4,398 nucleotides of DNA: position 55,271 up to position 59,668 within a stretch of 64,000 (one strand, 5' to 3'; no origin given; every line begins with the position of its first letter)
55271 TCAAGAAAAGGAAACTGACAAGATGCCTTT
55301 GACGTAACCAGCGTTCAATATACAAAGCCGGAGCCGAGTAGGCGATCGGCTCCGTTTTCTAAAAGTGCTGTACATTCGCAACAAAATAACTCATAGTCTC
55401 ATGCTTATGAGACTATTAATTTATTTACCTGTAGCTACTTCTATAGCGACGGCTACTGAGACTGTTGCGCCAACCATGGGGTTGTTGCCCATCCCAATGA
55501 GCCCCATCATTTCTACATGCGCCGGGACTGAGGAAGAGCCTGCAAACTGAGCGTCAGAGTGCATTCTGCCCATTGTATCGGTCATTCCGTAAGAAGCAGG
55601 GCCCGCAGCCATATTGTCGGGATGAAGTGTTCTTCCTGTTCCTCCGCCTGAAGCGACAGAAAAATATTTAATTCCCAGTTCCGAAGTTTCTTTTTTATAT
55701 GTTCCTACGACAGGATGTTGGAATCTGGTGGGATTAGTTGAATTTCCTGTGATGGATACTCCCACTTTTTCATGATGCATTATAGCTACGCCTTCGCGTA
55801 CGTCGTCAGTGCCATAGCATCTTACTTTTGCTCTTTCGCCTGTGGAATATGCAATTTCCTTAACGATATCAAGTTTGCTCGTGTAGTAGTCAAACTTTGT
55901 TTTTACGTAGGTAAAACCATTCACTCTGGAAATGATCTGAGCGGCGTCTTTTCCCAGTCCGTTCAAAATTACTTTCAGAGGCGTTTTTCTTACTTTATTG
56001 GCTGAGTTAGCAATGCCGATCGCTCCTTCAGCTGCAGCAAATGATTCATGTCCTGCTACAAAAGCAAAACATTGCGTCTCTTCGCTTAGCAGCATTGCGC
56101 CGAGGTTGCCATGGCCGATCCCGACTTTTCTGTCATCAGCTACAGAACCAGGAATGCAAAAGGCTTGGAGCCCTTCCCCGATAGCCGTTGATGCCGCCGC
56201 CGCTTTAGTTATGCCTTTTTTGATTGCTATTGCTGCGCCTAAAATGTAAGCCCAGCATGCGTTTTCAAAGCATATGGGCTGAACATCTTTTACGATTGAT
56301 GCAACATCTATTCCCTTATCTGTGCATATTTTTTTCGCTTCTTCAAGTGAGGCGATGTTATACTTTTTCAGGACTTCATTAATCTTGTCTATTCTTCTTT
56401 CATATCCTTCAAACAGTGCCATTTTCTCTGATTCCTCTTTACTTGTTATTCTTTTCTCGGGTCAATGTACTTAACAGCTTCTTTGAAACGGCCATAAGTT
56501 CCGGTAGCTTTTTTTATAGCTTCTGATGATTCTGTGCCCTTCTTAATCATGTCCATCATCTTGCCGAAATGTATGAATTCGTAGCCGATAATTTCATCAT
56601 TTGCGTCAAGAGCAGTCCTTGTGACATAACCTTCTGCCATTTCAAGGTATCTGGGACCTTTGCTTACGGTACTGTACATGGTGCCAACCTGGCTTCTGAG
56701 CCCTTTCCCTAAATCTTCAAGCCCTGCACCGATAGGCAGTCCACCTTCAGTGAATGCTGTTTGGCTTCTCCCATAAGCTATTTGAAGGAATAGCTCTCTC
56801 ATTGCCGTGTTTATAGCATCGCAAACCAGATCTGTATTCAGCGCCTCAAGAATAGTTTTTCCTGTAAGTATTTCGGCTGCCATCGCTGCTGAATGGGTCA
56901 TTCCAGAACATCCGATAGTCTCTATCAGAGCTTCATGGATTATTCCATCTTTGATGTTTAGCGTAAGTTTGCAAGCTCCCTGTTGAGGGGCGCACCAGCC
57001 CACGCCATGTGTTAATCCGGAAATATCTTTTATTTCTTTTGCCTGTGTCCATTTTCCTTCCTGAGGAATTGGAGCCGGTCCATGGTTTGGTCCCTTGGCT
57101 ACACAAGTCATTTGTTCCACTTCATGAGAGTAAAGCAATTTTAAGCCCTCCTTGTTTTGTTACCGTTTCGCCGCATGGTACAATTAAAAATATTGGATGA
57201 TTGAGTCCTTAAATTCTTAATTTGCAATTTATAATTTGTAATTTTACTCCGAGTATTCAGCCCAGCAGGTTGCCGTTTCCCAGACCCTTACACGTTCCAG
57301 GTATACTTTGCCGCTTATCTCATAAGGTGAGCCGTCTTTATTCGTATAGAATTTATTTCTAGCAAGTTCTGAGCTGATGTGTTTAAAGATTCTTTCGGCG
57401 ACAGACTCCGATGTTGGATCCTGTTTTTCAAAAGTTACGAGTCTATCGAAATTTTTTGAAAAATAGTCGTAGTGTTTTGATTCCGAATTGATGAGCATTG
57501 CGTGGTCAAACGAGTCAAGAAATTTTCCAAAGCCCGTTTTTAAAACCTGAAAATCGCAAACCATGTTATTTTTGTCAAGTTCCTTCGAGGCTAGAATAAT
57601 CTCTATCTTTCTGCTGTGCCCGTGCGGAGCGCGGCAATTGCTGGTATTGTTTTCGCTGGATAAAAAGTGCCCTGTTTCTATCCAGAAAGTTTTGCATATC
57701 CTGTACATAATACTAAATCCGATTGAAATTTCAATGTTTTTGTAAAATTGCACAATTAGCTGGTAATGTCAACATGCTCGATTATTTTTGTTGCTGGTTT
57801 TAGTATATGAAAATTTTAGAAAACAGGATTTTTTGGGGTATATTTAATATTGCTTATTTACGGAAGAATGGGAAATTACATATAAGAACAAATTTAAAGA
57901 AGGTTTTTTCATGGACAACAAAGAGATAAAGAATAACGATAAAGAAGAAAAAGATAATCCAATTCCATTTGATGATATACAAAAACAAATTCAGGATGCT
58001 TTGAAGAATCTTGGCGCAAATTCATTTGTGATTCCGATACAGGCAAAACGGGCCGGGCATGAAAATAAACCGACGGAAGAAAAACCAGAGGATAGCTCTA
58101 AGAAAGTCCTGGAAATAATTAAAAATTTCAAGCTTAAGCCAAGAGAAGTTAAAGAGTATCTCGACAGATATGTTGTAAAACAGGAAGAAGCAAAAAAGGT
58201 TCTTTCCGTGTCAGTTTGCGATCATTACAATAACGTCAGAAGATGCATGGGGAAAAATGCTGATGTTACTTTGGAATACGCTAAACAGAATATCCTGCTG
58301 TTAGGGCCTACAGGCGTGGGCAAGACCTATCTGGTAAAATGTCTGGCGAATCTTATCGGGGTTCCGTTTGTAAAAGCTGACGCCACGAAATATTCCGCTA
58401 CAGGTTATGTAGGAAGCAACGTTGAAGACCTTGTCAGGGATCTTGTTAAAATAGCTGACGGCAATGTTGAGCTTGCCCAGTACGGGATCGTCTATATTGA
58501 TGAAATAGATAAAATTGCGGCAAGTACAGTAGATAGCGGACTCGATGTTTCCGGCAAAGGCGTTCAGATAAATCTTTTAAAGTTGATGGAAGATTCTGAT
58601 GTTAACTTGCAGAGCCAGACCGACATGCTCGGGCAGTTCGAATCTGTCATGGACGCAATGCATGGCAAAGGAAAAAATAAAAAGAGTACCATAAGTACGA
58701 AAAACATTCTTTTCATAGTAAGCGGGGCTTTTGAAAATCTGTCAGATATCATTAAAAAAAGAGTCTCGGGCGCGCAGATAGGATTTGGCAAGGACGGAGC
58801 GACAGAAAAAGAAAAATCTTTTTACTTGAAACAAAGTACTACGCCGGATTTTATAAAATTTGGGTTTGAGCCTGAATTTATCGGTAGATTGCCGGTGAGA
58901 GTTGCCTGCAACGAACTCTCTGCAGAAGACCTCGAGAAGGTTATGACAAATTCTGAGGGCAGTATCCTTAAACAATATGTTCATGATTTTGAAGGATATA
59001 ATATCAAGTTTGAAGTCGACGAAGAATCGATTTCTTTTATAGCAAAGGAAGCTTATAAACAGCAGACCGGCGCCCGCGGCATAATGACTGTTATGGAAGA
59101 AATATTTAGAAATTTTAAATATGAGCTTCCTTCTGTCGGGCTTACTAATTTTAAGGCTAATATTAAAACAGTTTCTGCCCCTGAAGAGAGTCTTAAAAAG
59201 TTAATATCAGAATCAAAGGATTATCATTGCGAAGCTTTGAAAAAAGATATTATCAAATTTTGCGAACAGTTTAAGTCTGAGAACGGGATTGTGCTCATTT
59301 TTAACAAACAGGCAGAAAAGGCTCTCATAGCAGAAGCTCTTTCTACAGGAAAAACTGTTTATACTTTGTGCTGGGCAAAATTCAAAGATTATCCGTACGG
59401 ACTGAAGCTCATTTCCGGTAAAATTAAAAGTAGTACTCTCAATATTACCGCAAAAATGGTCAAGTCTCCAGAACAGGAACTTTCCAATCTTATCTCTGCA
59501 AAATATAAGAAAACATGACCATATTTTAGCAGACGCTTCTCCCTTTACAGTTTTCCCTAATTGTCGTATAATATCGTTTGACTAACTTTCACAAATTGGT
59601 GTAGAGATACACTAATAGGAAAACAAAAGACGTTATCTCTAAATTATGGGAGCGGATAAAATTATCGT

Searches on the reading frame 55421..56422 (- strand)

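Call 99: search_protein_families(library=pfam, proteins=[window:55421-56422:-], max_evalue=1e-10)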
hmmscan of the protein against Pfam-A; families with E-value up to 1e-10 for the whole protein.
window:55421-56422:- (333 aa): 1 family
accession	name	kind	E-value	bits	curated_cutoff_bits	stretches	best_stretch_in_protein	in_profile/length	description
PF14057.11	GGGtGRT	-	6.6e-194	643.6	27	1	4-329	1-326/327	GGGtGRT protein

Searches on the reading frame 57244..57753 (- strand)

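Call 99: search_protein_families(library=pfam, proteins=[window:57244-57753:-], max_evalue=1e-10)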
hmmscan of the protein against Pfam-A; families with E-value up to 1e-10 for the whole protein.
window:57244-57753:- (169 aa): 1 family
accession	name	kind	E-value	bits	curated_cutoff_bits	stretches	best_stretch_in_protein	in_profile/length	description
PF01242.24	PTPS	-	7.6e-25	87.7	22.4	1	19-168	2-119/121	6-pyruvoyl tetrahydropterin synthase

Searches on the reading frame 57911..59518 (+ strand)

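Call 99: search_protein_families(library=pfam, proteins=[window:57911-59518:+], max_evalue=1e-10)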
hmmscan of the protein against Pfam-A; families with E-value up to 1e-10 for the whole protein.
window:57911-59518:+ (535 aa): 2 families
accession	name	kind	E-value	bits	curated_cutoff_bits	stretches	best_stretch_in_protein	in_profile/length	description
PF07724.20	AAA_2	-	4.5e-29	102.1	27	1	126-329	4-165/166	AAA domain (Cdc48 subfamily)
PF00004.35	AAA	-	6.7e-15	56.1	21.2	1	128-232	1-98/131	ATPase family associated with various cellular activities (AAA)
